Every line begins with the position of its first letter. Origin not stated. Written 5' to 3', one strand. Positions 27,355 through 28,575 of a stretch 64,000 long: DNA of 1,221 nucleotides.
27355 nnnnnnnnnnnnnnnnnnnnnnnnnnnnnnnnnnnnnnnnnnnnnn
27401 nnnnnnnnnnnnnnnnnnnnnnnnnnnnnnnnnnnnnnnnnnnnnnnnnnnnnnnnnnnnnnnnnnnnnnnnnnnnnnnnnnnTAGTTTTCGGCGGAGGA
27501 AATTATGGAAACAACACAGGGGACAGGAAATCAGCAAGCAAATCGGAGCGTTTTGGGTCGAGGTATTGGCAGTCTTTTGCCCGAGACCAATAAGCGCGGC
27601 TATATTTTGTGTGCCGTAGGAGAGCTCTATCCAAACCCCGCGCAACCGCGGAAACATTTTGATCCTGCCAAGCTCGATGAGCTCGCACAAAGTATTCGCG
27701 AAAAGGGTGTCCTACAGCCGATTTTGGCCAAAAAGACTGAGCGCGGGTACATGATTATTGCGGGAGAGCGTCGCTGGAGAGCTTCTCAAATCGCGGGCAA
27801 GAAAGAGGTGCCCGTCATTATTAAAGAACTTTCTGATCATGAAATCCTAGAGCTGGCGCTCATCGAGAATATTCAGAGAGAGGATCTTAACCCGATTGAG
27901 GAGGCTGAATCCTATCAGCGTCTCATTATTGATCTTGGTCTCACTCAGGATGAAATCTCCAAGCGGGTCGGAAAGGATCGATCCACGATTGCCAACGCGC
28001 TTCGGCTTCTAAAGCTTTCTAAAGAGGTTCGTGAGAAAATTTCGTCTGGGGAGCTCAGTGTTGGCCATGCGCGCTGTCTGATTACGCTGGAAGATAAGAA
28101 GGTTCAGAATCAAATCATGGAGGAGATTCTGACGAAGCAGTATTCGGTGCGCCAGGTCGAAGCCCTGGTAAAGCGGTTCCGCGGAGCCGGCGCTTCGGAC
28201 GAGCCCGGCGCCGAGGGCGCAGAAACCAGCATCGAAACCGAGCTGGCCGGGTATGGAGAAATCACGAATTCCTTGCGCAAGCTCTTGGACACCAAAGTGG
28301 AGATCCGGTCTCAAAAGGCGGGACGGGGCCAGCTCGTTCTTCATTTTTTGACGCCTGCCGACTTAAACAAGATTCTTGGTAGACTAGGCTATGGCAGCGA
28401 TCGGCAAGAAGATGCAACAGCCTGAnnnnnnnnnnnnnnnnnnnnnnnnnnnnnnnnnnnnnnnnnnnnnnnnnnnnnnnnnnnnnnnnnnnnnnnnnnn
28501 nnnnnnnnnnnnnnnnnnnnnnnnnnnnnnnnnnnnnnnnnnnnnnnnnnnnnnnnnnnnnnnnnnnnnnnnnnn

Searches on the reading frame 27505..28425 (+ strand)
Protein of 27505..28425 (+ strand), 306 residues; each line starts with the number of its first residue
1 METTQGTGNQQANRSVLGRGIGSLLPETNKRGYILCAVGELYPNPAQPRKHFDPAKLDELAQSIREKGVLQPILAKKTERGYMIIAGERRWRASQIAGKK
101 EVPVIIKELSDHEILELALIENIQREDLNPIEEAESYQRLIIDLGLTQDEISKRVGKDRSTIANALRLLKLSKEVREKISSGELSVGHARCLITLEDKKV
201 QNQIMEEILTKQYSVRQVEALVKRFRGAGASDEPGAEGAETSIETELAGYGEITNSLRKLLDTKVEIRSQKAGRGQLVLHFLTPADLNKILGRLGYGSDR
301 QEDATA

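Call 9: search_protein_families(library=pfam, proteins=[window:27505-28425:+])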
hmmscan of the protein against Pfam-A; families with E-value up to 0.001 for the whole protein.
window:27505-28425:+ (306 aa): 3 families
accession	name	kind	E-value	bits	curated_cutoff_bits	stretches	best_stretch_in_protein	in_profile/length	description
PF17762.8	HTH_ParB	-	8.3e-39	132.3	22.6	1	126-225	1-100/102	ParB HTH domain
PF02195.25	ParB_N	-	5e-33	113.5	26.3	1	38-124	8-95/95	ParB N-terminal domain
PF23552.2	ParB_C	-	1.4e-07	31.3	23.8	1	255-295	10-50/50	ParB dimerisation domain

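Call 24: search_solved_structures(query=window:27505-28425:+, show_alignments=2)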
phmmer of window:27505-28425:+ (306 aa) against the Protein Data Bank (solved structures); distinct sequences matched with E-value up to 0.001: 14.
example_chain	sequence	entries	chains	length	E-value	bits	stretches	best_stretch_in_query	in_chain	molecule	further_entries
1vz0_A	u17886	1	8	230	5.6e-63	216.6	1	15-229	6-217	Chromosome-partitioning protein Spo0J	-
7bnk_A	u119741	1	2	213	6.4e-59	203.3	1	30-233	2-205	ParB family protein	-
7o0n_A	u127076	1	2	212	5.6e-58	200.2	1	32-233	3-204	ParB family protein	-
7bnr_A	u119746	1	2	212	5.6e-58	200.2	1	32-233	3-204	ParB family protein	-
6sdk_A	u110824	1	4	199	1.5e-53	185.7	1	38-225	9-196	Stage 0 sporulation protein J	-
7ng0_A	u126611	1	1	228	9.9e-50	173.1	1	38-230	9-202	Nucleoid occlusion protein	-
7nfu_A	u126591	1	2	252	3.9e-49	171.2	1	38-230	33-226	Nucleoid occlusion protein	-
4umk_A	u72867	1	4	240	4.5e-46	161.1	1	12-226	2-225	PROBABLE CHROMOSOME-PARTITIONING PROTEIN PARB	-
6t1f_A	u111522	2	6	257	5.7e-46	160.8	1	38-235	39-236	Chromosome-partitioning protein ParB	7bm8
7ol9_A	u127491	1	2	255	2.1e-44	155.7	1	27-226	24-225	Nucleoid occlusion protein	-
6y93_A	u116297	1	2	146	2.7e-22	83.1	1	115-226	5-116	Nucleoid occlusion protein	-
6s6h_A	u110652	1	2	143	7.4e-21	78.4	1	114-236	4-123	Chromosome-partitioning protein ParB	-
8qa8_A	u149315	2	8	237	4.8e-14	56.1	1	44-184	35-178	Transcriptional repressor protein KorB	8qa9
1r71_A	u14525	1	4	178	4.6e-06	29.9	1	90-194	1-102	Transcriptional repressor protein korB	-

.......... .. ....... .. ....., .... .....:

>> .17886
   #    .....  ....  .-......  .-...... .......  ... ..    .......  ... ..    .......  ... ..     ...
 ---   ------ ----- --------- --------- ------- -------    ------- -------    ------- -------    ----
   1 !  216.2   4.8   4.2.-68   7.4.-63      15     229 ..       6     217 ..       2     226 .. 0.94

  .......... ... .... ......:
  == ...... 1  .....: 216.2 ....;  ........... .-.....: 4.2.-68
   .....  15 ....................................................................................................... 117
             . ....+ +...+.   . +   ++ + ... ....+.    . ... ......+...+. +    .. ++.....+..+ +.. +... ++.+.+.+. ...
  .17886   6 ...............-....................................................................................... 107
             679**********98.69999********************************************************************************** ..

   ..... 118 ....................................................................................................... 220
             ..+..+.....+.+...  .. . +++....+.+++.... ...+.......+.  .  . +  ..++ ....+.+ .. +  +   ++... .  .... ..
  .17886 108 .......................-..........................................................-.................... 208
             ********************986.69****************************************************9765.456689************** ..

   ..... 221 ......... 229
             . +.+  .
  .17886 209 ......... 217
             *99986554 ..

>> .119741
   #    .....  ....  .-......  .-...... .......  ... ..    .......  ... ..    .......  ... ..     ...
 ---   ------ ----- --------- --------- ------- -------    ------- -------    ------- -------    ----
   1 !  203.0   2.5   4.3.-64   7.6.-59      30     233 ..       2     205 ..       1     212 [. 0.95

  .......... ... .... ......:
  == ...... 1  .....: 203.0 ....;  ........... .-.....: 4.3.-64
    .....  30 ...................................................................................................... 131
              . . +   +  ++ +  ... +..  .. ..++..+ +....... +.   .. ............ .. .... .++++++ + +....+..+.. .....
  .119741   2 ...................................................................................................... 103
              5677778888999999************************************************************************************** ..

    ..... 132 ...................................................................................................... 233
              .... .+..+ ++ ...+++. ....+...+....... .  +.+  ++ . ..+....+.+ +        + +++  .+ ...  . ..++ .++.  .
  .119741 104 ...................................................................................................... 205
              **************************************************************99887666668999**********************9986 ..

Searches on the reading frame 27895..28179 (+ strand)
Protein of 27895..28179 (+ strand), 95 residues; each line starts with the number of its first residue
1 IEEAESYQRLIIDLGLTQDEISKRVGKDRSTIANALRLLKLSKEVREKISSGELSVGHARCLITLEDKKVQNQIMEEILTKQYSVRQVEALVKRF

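Call 52: search_solved_structures(query=window:27895-28179:+, show_alignments=5, max_evalue=0.00001)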
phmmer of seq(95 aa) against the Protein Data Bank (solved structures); distinct sequences matched with E-value up to 0.00001: 12.
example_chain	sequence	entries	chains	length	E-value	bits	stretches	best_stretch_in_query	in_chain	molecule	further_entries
1vz0_A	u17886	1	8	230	1.6e-21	79.4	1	1-94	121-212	Chromosome-partitioning protein Spo0J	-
7o0n_A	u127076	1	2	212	2.6e-20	75.5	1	1-93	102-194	ParB family protein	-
7bnr_A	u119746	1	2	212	2.7e-20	75.5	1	1-93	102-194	ParB family protein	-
7bnk_A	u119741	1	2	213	2.7e-20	75.5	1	1-93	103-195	ParB family protein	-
6sdk_A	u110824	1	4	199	7.5e-19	70.9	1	1-94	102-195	Stage 0 sporulation protein J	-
7ng0_A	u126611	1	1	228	9.4e-18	67.4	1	1-92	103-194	Nucleoid occlusion protein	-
7nfu_A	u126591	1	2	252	1.1e-17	67.2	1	1-92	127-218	Nucleoid occlusion protein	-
6y93_A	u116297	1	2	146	2.5e-16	62.8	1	1-92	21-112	Nucleoid occlusion protein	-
7ol9_A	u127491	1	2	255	7.1e-16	61.4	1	1-92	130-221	Nucleoid occlusion protein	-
6s6h_A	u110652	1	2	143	3.4e-13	52.9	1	1-94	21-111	Chromosome-partitioning protein ParB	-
4umk_A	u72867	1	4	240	9e-13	51.5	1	2-95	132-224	PROBABLE CHROMOSOME-PARTITIONING PROTEIN PARB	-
6t1f_A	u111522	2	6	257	1.2e-12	51.2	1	1-94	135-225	Chromosome-partitioning protein ParB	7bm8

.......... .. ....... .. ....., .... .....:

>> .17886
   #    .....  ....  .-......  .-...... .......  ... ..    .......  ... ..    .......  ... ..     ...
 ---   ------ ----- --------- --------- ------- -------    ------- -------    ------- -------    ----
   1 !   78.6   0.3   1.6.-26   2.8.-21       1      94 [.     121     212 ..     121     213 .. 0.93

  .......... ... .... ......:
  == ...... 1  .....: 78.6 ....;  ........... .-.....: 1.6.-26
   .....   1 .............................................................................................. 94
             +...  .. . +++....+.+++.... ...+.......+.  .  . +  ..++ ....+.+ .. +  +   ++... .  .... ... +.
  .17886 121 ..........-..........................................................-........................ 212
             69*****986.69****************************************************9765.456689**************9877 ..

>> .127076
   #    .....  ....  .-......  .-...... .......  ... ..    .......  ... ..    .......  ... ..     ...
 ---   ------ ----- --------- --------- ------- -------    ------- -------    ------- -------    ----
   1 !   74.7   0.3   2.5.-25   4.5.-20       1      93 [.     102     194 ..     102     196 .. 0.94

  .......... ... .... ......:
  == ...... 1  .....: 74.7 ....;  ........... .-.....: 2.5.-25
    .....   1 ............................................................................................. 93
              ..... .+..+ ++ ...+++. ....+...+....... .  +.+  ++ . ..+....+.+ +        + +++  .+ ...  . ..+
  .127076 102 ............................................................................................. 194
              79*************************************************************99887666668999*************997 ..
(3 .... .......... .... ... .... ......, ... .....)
